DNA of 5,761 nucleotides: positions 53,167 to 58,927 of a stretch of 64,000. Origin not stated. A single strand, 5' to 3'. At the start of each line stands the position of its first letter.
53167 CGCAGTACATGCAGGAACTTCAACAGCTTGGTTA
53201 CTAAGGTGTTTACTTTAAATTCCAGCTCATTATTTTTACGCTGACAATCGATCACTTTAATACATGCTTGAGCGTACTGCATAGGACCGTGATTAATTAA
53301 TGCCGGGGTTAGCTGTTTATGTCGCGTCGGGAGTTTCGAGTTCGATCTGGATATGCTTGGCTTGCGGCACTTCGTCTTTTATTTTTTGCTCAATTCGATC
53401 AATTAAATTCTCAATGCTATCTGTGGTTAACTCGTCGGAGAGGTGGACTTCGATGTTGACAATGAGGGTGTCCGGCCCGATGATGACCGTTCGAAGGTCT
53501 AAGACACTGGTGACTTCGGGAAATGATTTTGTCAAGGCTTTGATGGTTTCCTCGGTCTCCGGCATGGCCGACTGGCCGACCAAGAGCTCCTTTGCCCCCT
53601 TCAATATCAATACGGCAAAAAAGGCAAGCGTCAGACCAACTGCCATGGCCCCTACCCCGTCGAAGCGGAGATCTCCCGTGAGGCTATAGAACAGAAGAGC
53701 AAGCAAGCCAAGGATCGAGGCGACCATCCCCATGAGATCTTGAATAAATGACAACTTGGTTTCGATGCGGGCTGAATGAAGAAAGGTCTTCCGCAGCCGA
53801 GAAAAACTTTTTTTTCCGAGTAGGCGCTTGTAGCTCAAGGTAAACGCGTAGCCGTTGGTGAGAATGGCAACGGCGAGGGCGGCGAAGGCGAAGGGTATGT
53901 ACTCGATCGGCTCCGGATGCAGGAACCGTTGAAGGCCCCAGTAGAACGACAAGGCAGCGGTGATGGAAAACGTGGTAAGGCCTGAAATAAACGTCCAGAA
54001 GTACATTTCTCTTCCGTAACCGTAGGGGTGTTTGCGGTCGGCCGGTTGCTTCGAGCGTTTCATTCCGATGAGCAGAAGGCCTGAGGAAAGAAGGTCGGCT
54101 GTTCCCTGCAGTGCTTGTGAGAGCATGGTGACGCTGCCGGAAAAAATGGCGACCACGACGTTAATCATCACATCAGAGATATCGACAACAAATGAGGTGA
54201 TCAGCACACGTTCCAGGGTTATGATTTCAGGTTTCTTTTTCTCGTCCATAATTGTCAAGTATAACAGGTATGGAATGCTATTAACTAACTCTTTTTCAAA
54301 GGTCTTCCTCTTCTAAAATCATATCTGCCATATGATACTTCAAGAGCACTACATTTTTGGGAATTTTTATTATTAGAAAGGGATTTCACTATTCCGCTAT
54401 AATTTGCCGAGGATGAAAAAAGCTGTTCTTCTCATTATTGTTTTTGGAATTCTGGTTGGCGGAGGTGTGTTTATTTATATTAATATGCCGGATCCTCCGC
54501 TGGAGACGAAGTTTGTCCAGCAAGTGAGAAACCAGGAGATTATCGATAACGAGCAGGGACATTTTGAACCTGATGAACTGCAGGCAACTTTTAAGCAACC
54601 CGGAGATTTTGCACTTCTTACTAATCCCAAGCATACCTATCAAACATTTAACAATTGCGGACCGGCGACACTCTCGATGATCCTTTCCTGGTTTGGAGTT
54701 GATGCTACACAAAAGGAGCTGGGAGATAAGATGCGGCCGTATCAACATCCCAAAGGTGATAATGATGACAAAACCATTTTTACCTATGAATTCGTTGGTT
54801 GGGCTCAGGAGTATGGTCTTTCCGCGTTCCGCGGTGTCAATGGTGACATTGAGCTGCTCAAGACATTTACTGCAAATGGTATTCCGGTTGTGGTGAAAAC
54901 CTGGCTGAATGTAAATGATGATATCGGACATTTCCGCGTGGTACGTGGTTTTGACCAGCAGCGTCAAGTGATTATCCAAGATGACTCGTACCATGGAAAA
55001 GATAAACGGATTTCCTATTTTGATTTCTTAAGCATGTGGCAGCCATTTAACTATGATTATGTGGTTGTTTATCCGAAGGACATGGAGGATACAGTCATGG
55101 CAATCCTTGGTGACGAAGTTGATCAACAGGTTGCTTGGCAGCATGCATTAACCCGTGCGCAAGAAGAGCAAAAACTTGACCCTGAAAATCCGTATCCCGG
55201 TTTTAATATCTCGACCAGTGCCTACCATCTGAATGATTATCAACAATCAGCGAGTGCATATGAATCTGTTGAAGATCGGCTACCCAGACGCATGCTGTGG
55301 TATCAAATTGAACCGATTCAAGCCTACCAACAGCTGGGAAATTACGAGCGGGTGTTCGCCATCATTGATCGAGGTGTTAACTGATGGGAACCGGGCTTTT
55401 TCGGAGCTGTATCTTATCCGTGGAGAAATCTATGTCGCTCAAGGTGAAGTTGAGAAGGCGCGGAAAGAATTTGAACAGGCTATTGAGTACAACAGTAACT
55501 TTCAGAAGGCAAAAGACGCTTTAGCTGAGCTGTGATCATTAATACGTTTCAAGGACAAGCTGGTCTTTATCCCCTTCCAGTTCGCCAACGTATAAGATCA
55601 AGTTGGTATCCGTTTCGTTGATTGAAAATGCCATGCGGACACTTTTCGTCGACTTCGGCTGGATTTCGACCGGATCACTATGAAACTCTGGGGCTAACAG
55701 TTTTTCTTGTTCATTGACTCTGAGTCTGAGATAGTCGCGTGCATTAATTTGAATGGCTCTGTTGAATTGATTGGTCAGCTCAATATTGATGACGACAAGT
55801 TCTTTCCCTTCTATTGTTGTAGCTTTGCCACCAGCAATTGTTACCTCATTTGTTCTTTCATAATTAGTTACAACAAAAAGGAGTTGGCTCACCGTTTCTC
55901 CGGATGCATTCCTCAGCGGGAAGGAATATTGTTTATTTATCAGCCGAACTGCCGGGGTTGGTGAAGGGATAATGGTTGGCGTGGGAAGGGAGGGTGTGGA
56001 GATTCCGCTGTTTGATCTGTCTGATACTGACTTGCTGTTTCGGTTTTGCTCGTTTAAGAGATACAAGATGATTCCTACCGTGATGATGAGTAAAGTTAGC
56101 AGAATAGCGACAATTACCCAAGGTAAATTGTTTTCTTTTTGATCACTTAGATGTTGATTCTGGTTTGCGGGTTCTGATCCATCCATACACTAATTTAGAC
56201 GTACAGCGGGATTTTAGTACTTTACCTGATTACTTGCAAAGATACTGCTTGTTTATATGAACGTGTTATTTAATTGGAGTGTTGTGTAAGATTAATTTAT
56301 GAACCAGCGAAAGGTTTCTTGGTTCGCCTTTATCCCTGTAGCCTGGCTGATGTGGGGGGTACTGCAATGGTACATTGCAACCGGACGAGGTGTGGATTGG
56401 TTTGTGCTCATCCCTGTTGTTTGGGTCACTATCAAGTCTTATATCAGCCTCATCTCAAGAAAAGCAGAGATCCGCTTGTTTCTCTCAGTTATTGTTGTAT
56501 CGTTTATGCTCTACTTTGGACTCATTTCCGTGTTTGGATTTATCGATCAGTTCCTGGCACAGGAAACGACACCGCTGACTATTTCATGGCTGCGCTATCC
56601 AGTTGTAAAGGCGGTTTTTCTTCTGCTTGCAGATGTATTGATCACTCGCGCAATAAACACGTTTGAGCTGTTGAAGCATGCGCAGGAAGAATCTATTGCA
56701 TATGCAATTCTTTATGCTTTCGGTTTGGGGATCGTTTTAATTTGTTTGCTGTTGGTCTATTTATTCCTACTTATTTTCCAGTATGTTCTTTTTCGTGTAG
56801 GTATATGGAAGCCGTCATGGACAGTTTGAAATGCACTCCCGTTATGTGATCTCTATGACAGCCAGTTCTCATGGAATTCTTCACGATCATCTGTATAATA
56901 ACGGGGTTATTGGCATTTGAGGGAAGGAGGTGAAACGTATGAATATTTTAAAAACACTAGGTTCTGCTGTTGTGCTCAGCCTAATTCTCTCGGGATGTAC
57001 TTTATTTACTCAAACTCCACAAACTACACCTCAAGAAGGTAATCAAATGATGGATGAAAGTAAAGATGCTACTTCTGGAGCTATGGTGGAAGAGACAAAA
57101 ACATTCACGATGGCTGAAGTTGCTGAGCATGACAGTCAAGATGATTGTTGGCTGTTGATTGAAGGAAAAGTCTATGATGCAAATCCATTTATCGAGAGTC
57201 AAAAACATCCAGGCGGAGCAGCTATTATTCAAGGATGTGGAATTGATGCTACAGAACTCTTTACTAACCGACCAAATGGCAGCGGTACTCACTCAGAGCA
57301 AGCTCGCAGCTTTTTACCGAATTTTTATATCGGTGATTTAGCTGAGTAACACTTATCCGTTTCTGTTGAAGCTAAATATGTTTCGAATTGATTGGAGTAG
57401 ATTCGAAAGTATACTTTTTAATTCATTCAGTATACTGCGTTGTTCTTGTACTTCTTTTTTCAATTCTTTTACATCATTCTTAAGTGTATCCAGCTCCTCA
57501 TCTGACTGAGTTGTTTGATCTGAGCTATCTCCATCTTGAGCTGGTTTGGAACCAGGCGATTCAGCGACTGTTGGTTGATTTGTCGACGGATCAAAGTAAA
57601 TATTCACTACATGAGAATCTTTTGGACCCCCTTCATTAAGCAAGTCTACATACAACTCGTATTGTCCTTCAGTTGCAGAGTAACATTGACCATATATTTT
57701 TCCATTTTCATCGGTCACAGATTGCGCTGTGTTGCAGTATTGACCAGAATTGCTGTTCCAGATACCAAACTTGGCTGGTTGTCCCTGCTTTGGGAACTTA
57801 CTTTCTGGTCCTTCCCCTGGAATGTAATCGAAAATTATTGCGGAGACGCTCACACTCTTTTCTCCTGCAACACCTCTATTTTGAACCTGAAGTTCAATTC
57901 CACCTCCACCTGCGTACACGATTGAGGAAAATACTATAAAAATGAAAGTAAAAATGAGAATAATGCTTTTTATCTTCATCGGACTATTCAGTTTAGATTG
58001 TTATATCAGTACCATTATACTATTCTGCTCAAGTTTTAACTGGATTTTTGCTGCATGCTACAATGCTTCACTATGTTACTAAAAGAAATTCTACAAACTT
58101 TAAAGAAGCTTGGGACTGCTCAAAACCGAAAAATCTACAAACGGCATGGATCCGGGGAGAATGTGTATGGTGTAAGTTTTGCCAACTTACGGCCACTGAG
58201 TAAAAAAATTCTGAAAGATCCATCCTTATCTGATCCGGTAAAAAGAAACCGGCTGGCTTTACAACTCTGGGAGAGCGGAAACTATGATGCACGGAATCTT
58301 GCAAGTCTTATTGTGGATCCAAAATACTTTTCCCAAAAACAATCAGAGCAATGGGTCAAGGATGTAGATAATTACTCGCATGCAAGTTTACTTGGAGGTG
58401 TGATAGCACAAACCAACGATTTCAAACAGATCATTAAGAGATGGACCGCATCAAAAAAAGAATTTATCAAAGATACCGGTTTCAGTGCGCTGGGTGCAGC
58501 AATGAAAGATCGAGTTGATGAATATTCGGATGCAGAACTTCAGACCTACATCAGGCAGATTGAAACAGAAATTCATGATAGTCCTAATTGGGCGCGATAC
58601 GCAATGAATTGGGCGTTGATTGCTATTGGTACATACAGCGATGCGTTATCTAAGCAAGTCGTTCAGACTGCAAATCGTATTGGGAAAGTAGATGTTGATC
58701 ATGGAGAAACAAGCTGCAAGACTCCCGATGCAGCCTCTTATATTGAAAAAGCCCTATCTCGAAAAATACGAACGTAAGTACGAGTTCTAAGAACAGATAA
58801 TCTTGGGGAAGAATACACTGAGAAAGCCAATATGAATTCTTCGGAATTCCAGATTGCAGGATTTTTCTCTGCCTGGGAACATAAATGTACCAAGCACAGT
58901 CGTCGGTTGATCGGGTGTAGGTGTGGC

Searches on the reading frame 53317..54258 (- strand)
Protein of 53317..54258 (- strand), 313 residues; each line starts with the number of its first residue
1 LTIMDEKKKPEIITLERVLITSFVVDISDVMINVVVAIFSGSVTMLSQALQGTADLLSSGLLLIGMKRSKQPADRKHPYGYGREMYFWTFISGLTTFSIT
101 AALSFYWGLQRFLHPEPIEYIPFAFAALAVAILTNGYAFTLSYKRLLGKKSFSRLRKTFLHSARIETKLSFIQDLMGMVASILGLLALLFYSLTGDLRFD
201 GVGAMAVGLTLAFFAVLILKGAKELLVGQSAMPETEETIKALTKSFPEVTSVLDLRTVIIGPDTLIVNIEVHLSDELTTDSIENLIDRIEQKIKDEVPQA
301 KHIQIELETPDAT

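Call 10: search_protein_families(library=pfam, proteins=[window:53317-54258:-], max_evalue=0.01)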
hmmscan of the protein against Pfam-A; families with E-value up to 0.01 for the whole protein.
window:53317-54258:- (313 aa): 2 families
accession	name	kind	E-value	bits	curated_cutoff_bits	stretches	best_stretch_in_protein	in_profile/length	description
PF01545.26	Cation_efflux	-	8.5e-28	97.9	26.6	1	19-222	1-193/198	Cation efflux family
PF16916.11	ZT_dimer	-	3.8e-10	40.1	26.7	1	233-308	3-76/78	Dimerisation domain of Zinc Transporter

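Call 23: find_homologous_proteins(query=window:53317-54258:-, max_evalue=1e-30)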
Query window:53317-54258:- (313 aa): 250 proteins with E <= 1e-30 among 8000 candidates; the best 120 are listed.
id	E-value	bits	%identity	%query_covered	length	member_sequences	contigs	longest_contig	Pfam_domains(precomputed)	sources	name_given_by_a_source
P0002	5.1e-194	661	100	99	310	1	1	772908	PF16916.12,PF01545.27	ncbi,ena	-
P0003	3.7e-131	455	69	98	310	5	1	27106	PF16916.12,PF01545.27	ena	-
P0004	1.3e-128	446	67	97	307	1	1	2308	PF16916.12,PF01545.27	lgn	-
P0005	2.8e-127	442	66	99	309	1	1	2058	PF16916.12,PF01545.27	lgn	-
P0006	7.2e-126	437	66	99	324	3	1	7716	PF16916.12,PF01545.27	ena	-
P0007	3.3e-124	432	64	98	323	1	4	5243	PF16916.12,PF01545.27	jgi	jgi:cation diffusion facilitator family transporter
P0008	3.8e-123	429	63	97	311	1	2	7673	PF16916.12,PF01545.27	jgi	jgi:cation diffusion facilitator family transporter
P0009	6.4e-122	424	65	98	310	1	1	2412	PF16916.12,PF01545.27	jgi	jgi:cation diffusion facilitator family transporter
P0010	2.0e-121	423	64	98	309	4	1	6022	PF16916.12,PF01545.27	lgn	-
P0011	7.8e-121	421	64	98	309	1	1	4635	PF16916.12,PF01545.27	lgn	-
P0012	2.9e-120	419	64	96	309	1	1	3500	PF16916.12,PF01545.27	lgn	-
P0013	3.1e-120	419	63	97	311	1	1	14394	PF16916.12,PF01545.27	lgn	-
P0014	2.3e-119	416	64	97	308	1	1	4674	PF16916.12,PF01545.27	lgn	-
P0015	4.5e-119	415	64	96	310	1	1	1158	PF16916.12,PF01545.27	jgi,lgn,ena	-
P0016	7.8e-119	414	62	98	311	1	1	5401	PF16916.12,PF01545.27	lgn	-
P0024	4.1e-115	402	62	96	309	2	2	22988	PF16916.12,PF01545.27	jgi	jgi:cation diffusion facilitator family transporter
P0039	1.1e-110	388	61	96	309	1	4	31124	PF16916.12,PF01545.27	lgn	-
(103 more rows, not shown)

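Call 24: find_encoding_contigs(protein=P0003, flank=10000, max_places=3)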
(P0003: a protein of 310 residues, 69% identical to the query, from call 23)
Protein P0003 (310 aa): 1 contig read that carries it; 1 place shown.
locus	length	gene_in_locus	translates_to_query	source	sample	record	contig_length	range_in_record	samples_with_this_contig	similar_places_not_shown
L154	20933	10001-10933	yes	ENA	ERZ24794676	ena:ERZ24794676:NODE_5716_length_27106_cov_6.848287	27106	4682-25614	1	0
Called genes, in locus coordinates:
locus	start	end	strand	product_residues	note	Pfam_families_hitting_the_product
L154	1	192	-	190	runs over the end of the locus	PF04542:Sigma70_r2, PF08281:Sigma70_r4_2, PF04545:Sigma70_r4 (weak)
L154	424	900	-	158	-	PF01988:VIT1 (faint)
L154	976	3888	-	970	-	PF26549:Tricorn_N, PF07676:PD40 (faint), PF26550:Tricorn_2nd (weak)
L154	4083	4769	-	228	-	PF23477:zf_Tbcl_2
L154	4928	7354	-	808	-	PF18130:ATPgrasp_N, PF02222:ATP-grasp (weak), PF02655:ATP-grasp_3, PF02786:CPSase_L_D2 (weak), PF07478:Dala_Dala_lig_C (weak), PF08443:RimK (weak), PF13535:ATP-grasp_4, PF07478:Dala_Dala_lig_C, +3 more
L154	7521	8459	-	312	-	PF02661:Fic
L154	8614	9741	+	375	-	PF13173:AAA_14, PF13635:DUF4143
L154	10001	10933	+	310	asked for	PF01545:Cation_efflux, PF16916:ZT_dimer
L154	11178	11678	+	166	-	PF08843:AbiEii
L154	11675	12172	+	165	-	PF01909:NTP_transf_2 (faint)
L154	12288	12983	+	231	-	PF13338:AbiEi_4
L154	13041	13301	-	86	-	PF12441:CopG_antitoxin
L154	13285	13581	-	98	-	PF04365:BrnT_toxin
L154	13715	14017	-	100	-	PF12441:CopG_antitoxin (weak)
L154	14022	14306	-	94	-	-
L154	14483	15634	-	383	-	PF13784:Fic_N, PF02661:Fic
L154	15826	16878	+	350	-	PF02661:Fic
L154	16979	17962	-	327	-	PF18419:ATP-grasp_6 (weak), PF14397:ATPgrasp_ST (faint), PF02655:ATP-grasp_3 (weak), PF08443:RimK, PF07478:Dala_Dala_lig_C (faint), PF08443:RimK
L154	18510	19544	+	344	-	PF03965:Penicillinase_R (weak), PF14213:DUF4325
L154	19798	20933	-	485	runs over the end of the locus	PF13173:AAA_14, PF13635:DUF4143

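Call 25: find_encoding_contigs(protein=P0024, flank=10000, max_places=3)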
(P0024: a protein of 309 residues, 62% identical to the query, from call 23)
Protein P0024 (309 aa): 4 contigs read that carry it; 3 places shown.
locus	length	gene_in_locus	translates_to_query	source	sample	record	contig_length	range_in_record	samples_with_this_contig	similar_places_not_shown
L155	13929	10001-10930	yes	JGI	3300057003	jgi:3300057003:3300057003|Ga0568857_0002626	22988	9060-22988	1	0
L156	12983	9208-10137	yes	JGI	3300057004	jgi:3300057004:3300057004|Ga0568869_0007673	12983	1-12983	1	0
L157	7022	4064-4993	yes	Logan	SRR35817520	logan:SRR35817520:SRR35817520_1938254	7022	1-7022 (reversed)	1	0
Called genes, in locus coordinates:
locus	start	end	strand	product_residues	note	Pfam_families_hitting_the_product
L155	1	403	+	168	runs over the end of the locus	PF03073:TspO_MBR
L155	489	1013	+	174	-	-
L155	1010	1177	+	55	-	-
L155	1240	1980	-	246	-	-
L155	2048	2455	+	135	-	PF07883:Cupin_2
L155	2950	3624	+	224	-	PF02586:SRAP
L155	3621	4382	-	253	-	PF12705:PDDEXK_1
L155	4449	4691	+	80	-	-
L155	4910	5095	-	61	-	-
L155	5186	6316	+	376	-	PF06691:DUF1189 (weak)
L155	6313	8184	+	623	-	PF10502:Peptidase_S26, PF00515:TPR_1 (faint), PF13181:TPR_8 (faint), PF13432:TPR_16 (faint), PF13424:TPR_12 (weak), PF07719:TPR_2 (weak)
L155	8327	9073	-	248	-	PF01061:ABC2_membrane, PF12698:ABC2_membrane_3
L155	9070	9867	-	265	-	PF13175:AAA_15 (faint), PF00005:ABC_tran, PF13304:AAA_21 (faint)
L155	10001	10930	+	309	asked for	PF01545:Cation_efflux, PF16916:ZT_dimer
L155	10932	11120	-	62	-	PF04024:PspC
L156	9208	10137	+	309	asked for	PF01545:Cation_efflux, PF16916:ZT_dimer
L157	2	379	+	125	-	?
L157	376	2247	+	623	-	PF10502:Peptidase_S26, PF00515:TPR_1 (faint), PF13181:TPR_8 (faint), PF13432:TPR_16 (faint), PF13424:TPR_12 (weak), PF07719:TPR_2 (weak)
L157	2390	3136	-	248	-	PF01061:ABC2_membrane, PF12698:ABC2_membrane_3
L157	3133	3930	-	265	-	PF13175:AAA_15 (faint), PF00005:ABC_tran, PF13304:AAA_21 (faint)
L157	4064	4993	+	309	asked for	PF01545:Cation_efflux, PF16916:ZT_dimer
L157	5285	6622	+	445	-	PF00512:HisKA, PF13581:HATPase_c_2 (faint), PF02518:HATPase_c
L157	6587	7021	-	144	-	?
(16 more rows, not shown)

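Call 50: find_encoding_contigs(protein=P0013, flank=10000, max_places=2)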
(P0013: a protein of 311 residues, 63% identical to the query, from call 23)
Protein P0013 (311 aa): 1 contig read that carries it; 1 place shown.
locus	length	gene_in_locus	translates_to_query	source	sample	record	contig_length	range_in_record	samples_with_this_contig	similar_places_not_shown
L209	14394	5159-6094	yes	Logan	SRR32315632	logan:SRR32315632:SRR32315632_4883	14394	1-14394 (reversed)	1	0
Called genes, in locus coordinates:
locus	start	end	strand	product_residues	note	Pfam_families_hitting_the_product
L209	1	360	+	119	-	?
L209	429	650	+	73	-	-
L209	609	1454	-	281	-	-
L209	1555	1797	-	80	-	-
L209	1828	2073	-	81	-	-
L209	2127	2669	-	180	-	PF00300:His_Phos_1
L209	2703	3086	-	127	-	-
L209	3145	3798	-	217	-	PF04450:BSP (weak), PF13485:Peptidase_MA_2 (faint)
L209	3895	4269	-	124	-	-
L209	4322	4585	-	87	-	PF01541:GIY-YIG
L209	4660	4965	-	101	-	-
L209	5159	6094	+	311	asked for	PF01545:Cation_efflux, PF16916:ZT_dimer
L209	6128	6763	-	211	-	PF01612:DNA_pol_A_exo1 (weak), PF13482:RNase_H_2, PF10108:DNA_pol_B_exo2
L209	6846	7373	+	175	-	-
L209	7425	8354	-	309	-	PF01844:HNH, PF14279:HNH_5 (faint)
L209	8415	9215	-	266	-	PF04015:DUF362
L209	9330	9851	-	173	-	-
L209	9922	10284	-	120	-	PF03692:CxxCxxCC (weak)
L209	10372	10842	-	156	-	PF07963:N_methyl (weak)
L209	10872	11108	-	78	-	-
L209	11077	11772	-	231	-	-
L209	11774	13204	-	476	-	PF11104:PilM_2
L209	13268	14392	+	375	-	?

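Call 51: find_encoding_contigs(protein=P0006, flank=10000, max_places=2)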
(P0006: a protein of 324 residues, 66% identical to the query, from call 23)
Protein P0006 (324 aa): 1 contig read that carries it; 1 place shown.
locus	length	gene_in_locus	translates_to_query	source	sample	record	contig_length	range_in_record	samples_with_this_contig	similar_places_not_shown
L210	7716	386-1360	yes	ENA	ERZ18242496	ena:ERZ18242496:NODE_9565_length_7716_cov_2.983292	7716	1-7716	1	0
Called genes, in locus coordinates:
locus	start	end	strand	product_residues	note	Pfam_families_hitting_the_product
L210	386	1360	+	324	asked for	PF01545:Cation_efflux, PF16916:ZT_dimer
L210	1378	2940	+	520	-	PF22848:ASD1_dom, PF06964:Alpha-L-AF_C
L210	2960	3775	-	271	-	PF13578:Methyltransf_24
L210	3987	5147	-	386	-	PF00144:Beta-lactamase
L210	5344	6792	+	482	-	PF00144:Beta-lactamase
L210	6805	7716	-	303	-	?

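Call 52: find_encoding_contigs(protein=P0039, flank=10000, max_places=2)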
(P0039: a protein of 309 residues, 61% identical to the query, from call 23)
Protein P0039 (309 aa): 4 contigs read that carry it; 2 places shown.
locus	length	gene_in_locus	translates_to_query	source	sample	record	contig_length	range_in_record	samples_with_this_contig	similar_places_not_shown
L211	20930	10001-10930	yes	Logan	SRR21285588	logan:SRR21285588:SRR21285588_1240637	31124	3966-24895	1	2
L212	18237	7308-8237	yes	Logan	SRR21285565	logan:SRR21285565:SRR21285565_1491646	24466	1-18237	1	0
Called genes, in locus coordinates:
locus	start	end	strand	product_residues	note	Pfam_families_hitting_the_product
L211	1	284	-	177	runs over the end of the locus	PF01936:NYN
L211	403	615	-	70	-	PF10049:DUF2283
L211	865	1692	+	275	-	-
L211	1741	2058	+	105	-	-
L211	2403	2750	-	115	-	-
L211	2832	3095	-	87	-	-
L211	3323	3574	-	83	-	PF05016:ParE_toxin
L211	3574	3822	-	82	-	PF02604:PhdYeFM_antitox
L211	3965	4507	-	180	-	-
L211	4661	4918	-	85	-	-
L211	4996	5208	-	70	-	-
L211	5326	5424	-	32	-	-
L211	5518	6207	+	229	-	PF02163:Peptidase_M50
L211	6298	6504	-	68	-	-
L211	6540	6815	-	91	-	PF00196:GerE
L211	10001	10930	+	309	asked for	PF01545:Cation_efflux, PF16916:ZT_dimer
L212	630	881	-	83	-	PF05016:ParE_toxin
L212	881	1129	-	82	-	PF02604:PhdYeFM_antitox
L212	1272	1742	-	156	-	-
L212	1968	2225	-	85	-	-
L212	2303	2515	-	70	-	-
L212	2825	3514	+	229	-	PF02163:Peptidase_M50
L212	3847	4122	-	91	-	PF00196:GerE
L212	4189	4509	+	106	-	-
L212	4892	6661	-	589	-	PF02683:DsbD_TM, PF00578:AhpC-TSA, PF08534:Redoxin, PF13905:Thioredoxin_8, PF17991:Thioredoxin_10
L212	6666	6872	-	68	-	-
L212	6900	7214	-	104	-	PF01541:GIY-YIG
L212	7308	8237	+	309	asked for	PF01545:Cation_efflux, PF16916:ZT_dimer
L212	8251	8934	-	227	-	PF05552:MS_channel_1st_1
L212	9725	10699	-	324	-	PF01594:AI-2E_transport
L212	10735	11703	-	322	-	PF01715:IPPT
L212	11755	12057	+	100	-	-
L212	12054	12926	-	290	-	PF06182:ABC2_membrane_6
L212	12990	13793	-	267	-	PF06182:ABC2_membrane_6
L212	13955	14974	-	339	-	PF00005:ABC_tran, PF13175:AAA_15 (faint), PF13304:AAA_21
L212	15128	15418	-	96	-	PF00216:Bac_DNA_binding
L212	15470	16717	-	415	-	PF12072:RNase_Y_N, PF00013:KH_1 (weak), PF01966:HD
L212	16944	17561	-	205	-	PF27462:RecX_N, PF02631:RecX_HTH2, PF21981:RecX_HTH3 (weak)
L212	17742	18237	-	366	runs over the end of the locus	PF00154:RecA_N, PF08423:Rad51, PF06745:ATPase (weak), PF27531:MT3502_N (weak), PF21096:RecA_C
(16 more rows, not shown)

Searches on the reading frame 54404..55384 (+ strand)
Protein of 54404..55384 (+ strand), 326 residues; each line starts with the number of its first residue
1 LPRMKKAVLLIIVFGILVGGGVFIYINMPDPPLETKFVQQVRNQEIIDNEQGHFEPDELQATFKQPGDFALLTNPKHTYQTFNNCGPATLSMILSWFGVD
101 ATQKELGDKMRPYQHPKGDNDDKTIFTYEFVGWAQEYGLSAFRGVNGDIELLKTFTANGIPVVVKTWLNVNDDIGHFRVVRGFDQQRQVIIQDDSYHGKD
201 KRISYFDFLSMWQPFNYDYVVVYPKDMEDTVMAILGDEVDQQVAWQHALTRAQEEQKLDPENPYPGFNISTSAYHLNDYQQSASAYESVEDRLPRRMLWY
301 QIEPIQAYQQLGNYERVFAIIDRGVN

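Call 13: search_protein_families(library=pfam, proteins=[window:54404-55384:+], max_evalue=0.00001)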
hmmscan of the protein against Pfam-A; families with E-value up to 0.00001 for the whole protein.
window:54404-55384:+ (326 aa): 2 families
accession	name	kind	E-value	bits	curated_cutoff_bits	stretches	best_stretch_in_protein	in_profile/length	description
PF13529.12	Peptidase_C39_2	-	4e-17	63.6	24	1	79-193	7-141/143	Peptidase_C39 like family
PF03412.21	Peptidase_C39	-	5.2e-07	30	22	1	83-213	11-122/133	Peptidase C39 family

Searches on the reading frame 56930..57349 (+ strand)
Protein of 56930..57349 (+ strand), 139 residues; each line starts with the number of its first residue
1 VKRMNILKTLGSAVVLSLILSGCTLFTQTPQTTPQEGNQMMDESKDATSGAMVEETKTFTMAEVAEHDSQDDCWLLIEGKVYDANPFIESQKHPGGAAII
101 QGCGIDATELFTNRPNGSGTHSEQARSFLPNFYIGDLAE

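Call 49: search_protein_families(library=pfam, proteins=[window:56930-57349:+], max_evalue=0.001)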
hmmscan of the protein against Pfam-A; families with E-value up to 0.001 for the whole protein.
window:56930-57349:+ (139 aa): 1 family
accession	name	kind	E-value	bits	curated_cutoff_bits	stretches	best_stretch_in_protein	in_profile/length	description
PF00173.33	Cyt-b5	-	1.2e-18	67.3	23.7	1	60-138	1-74/74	Cytochrome b5-like Heme/Steroid binding domain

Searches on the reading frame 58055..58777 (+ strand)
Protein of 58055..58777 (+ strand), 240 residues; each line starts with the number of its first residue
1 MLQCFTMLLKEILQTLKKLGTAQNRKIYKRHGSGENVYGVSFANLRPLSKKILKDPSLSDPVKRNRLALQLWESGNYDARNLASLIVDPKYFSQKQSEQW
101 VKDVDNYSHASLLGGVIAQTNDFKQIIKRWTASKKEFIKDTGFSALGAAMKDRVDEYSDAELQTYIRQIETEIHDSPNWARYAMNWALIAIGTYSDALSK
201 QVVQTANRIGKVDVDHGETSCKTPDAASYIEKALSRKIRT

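Call 49: search_protein_families(library=pfam, proteins=[window:58055-58777:+], max_evalue=0.001)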
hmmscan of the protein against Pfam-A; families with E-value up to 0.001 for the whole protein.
window:58055-58777:+ (240 aa): 1 family
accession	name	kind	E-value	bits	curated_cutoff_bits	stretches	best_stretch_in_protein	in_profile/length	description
PF08713.17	DNA_alkylation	-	5.4e-22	79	21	1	12-205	1-196/213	DNA alkylation repair enzyme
